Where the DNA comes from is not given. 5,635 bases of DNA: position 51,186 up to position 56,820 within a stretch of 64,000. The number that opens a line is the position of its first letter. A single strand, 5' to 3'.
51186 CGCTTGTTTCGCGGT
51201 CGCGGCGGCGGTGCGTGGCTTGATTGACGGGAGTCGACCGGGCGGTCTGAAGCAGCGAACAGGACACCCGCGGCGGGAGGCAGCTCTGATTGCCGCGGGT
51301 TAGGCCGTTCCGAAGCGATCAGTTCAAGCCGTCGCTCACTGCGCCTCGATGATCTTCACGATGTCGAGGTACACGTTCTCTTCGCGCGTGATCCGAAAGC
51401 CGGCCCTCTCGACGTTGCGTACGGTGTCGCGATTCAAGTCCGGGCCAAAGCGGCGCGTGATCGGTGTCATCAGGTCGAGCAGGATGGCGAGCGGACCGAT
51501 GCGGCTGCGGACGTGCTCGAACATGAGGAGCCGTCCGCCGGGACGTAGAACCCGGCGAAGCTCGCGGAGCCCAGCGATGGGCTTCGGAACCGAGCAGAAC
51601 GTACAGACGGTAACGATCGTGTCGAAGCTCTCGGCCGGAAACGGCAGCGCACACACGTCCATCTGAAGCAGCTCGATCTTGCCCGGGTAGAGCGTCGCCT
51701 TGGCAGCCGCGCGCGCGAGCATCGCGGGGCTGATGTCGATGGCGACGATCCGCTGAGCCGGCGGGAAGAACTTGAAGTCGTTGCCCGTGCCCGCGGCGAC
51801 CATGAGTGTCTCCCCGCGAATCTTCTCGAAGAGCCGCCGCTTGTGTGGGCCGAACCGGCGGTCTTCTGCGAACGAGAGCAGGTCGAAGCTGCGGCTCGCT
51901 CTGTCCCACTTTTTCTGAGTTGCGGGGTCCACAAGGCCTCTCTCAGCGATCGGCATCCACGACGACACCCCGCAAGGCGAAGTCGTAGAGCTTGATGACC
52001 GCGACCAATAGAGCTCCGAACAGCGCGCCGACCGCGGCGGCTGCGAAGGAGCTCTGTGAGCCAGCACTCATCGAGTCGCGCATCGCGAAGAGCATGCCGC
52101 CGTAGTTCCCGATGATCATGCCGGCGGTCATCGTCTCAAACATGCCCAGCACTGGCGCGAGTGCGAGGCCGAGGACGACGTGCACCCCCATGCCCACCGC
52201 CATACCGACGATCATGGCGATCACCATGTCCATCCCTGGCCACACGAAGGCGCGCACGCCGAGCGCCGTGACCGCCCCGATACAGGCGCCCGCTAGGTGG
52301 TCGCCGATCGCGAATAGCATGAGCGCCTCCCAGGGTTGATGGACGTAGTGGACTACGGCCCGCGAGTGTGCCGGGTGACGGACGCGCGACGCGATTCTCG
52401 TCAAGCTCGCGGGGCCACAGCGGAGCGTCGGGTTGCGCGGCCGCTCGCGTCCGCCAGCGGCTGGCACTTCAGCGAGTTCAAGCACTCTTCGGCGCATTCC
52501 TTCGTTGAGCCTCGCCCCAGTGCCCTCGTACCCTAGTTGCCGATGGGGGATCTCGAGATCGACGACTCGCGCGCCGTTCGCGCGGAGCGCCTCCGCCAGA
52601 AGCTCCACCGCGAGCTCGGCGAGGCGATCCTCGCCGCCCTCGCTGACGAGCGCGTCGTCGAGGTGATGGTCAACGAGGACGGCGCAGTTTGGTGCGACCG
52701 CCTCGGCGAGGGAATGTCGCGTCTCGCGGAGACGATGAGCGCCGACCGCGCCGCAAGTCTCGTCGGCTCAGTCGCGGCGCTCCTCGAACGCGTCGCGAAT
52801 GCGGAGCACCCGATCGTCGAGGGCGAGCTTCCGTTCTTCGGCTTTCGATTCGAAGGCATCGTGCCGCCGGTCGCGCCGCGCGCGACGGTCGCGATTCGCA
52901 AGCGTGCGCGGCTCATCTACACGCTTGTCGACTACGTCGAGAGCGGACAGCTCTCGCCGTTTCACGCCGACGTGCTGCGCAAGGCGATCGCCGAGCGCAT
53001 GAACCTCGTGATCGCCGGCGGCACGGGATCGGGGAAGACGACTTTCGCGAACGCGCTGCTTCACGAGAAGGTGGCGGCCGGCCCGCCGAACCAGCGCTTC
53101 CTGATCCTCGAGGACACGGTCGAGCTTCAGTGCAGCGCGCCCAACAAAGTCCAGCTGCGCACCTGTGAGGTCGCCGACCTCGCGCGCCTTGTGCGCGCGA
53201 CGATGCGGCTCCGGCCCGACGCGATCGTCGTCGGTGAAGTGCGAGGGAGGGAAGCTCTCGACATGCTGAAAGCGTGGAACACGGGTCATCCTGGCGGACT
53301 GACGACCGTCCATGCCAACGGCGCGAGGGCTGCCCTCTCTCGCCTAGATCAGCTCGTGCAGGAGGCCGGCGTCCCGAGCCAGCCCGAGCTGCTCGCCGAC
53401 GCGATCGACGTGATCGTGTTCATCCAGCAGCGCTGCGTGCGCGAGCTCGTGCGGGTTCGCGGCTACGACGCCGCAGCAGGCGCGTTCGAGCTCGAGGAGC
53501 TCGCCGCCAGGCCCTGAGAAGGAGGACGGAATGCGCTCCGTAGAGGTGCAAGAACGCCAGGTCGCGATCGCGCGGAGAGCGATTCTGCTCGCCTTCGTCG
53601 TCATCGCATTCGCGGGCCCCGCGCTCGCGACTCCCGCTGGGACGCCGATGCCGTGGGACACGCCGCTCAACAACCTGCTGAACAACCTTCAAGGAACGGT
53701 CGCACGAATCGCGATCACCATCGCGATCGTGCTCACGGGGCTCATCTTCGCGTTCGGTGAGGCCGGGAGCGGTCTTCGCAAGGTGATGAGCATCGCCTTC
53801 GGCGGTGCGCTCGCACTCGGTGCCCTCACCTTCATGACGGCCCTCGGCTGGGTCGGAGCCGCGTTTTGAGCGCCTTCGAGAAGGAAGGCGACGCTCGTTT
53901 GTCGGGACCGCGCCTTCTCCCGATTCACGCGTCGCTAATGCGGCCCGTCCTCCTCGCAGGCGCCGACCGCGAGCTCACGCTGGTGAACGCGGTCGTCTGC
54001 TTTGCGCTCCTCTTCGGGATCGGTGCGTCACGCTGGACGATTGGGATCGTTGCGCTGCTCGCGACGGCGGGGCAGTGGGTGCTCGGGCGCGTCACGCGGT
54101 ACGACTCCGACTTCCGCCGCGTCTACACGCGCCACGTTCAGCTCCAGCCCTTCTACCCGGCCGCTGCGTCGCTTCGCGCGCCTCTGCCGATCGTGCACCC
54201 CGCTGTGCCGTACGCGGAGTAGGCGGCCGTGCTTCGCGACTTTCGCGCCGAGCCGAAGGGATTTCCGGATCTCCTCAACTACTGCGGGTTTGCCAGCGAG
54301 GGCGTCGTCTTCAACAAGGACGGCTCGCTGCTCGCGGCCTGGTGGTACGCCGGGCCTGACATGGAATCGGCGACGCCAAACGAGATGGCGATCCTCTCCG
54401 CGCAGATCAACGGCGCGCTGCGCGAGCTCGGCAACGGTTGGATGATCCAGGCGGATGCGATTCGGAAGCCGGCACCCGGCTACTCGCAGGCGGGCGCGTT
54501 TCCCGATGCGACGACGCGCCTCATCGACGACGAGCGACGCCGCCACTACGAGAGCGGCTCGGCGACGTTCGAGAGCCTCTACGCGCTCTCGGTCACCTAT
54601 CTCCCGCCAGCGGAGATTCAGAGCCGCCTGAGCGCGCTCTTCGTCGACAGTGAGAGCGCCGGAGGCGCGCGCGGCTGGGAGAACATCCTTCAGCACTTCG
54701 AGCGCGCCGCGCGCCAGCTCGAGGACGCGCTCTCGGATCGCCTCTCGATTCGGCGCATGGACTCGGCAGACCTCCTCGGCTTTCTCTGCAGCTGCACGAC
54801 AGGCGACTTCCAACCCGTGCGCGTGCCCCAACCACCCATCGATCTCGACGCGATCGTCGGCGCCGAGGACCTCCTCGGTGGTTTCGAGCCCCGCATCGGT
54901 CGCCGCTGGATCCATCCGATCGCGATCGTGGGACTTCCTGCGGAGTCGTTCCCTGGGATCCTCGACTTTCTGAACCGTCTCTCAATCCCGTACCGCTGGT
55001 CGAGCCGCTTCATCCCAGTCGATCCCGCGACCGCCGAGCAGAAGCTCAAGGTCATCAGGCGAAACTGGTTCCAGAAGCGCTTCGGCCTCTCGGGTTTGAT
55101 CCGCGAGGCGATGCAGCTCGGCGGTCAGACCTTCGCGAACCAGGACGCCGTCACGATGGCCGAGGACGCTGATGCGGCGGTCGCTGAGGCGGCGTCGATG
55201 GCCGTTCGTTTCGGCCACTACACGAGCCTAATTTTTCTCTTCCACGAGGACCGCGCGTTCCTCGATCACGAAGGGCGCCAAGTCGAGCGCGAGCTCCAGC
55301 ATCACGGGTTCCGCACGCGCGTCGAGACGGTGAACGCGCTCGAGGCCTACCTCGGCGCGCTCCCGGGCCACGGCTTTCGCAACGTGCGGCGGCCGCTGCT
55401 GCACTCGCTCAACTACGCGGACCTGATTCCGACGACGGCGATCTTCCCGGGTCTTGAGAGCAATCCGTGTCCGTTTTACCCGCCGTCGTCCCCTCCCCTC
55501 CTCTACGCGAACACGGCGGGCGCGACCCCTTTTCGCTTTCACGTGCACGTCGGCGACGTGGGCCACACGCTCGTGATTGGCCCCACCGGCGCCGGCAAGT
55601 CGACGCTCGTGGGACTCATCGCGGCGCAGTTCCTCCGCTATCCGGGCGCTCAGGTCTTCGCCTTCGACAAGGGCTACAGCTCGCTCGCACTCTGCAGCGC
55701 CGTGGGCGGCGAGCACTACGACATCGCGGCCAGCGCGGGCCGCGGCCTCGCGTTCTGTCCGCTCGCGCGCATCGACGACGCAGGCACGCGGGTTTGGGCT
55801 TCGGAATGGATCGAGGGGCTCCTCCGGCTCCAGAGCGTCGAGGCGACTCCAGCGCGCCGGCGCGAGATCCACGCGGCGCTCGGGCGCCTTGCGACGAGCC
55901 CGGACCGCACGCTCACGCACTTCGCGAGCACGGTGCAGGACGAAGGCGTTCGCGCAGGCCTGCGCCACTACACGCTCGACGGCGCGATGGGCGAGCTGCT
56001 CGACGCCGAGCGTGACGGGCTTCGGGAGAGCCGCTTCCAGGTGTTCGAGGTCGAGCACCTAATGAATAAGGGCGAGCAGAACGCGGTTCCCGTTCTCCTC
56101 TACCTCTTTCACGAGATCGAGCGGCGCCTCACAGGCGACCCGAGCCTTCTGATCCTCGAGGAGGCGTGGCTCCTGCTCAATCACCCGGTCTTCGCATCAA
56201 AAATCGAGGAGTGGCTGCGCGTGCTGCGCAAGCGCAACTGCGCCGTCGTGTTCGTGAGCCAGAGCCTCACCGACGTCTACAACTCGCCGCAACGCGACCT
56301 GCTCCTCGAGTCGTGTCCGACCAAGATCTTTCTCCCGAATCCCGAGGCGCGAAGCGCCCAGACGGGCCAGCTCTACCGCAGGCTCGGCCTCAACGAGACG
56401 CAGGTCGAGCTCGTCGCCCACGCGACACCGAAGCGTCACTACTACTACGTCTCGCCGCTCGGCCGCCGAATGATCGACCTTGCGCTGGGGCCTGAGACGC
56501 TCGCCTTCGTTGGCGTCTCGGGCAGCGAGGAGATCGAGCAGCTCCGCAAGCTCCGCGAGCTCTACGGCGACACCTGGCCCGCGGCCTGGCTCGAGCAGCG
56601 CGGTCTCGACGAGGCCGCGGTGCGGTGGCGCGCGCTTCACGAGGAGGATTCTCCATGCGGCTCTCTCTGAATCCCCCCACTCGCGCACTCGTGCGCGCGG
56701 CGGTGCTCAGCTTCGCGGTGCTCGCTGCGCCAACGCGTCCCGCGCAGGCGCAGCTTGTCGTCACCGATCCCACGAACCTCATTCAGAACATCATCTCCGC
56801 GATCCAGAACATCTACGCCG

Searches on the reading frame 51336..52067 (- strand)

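Call 44: search_protein_families(library=pfam, proteins=[window:51336-52067:-], max_evalue=0.001)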
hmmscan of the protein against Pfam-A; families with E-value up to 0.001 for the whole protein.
window:51336-52067:- (243 aa): 6 families
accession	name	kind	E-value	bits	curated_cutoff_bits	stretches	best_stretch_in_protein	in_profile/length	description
PF08241.18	Methyltransf_11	-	5.4e-20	72.3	21.2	1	88-181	1-94/95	Methyltransferase domain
PF13649.12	Methyltransf_25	-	2.9e-18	66.8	27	1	88-178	2-97/97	Methyltransferase domain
PF08242.18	Methyltransf_12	-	3.4e-14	53.8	30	1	90-180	3-98/98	Methyltransferase domain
PF13847.12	Methyltransf_31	-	3e-13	50.1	27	1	90-186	10-113/145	Methyltransferase domain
PF01209.24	Ubie_methyltran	-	1.4e-11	44.6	20.1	1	62-191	25-160/233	ubiE/COQ5 methyltransferase family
PF13489.12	Methyltransf_23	-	6.9e-07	29.6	27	1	90-182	29-116/164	Methyltransferase domain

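Call 73: search_protein_families(library=ncbifam, proteins=[window:51336-52067:-], max_evalue=0.00001)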
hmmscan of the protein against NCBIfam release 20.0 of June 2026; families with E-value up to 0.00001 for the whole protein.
window:51336-52067:- (243 aa): 21 families
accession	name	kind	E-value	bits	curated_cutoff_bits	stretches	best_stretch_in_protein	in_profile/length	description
TIGR01934.1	MenG_MenH_UbiE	subfamily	8e-15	54.7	158.35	1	62-190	17-149/223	ubiquinone/menaquinone biosynthesis methyltransferase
NF001241.0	PRK00216.1-2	equivalog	9.2e-14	51.6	327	1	62-193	29-158/231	demethylmenaquinone methyltransferase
NF045667.1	MTase_DVU1556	equivalog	1.8e-13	50.4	155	1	105-182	46-119/213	DVU_1556 family methyltransferase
NF043040.1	corrin_prot_MT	hypoth_equivalog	3.6e-13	49.4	180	1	90-242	48-214/216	corrinoid protein-associated methyltransferase CpaM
NF041537.1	ArsM_AhpD_UU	exception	6.2e-13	48.2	510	1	101-187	98-185/345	arsenite methyltransferase/AhpD domain selenoprotein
NF001244.0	PRK00216.1-5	equivalog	7e-13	48.4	216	1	64-189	28-160/236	bifunctional demethylmenaquinone methyltransferase/2-methoxy-6-polyprenyl-1,4-benzoquinol methylase UbiE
NF045882.1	PLipidMtase_Leg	equivalog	5.7e-12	45.8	390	1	67-189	26-150/207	phospholipid N-methyltransferase PmtA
NF001240.0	PRK00216.1-1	equivalog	4e-11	42.4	378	1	87-199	67-185/251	bifunctional demethylmenaquinone methyltransferase/2-methoxy-6-polyprenyl-1,4-benzoquinol methylase UbiE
NF047649.1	MTase_UXPK_star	exception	5.8e-11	41.9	460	1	101-186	99-185/283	methyltransferase/UXPK-star double selenoprotein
NF052510.1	methyltran_MpqE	exception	2.1e-10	40.4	335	1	101-199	68-168/234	methyl-plastoquinone biosynthesis methyltransferase MpqE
NF041536.1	ArsM_DUF2284_UU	exception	1.6e-09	36.7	575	1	104-186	101-184/459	arsenite methyltransferase/DUF2284 domain selenoprotein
NF001243.0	PRK00216.1-4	equivalog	4.5e-09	36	235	1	104-186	72-155/237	demethylmenaquinone methyltransferase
NF008823.0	PRK11873.1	subfamily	1.1e-08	34.9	263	1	106-192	104-191/272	arsenite methyltransferase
NF001242.0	PRK00216.1-3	equivalog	1.4e-08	34.5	351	1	87-190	74-183/258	bifunctional demethylmenaquinone methyltransferase/2-methoxy-6-polyprenyl-1,4-benzoquinol methylase UbiE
TIGR02072.1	BioC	equivalog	1.6e-08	34.7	184.95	1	88-182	39-132/244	malonyl-ACP O-methyltransferase BioC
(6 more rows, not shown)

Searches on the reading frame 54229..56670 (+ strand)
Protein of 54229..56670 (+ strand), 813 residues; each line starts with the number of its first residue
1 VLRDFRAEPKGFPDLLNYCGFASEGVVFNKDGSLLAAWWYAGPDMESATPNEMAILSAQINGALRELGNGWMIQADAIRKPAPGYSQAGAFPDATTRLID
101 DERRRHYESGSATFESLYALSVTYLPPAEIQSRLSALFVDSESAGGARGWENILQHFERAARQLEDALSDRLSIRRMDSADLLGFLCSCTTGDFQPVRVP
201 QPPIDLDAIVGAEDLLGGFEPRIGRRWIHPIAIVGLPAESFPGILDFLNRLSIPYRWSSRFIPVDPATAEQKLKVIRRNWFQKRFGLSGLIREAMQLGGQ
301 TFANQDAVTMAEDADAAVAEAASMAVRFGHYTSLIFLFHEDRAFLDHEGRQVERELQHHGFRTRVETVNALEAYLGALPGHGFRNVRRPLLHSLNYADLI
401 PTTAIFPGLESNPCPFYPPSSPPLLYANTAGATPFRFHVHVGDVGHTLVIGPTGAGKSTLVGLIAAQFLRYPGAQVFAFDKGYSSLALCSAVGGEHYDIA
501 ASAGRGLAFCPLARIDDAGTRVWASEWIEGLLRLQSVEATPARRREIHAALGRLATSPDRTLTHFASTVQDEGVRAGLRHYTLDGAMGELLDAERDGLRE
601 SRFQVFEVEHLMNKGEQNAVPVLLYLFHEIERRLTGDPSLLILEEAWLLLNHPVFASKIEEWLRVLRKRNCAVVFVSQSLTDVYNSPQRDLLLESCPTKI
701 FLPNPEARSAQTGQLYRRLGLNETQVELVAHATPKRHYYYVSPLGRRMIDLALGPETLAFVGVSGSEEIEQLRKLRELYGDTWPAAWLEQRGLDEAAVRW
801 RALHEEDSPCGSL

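Call 44: search_protein_families(library=pfam, proteins=[window:54229-56670:+], max_evalue=0.001)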
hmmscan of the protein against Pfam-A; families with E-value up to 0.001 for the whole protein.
window:54229-56670:+ (813 aa): 5 families
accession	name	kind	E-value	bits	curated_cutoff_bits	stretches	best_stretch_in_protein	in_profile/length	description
PF03135.19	CagE_TrbE_VirB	-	2.4e-13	51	21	1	304-381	121-198/204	CagE, TrbE, VirB family, component of type IV transporter system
PF19044.6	P-loop_TraG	-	1.7e-12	47.1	25.8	1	578-729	188-342/413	TraG P-loop domain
PF01935.23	DUF87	-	0.00017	22.2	23.2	1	446-480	25-59/220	Helicase HerA, central domain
PF12846.13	AAA_10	-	0.00023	20.7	27.5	0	641-691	244-294/362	AAA-like domain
PF13555.12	AAA_29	-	0.00061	19.9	27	0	440-461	18-39/61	P-loop containing region of AAA domain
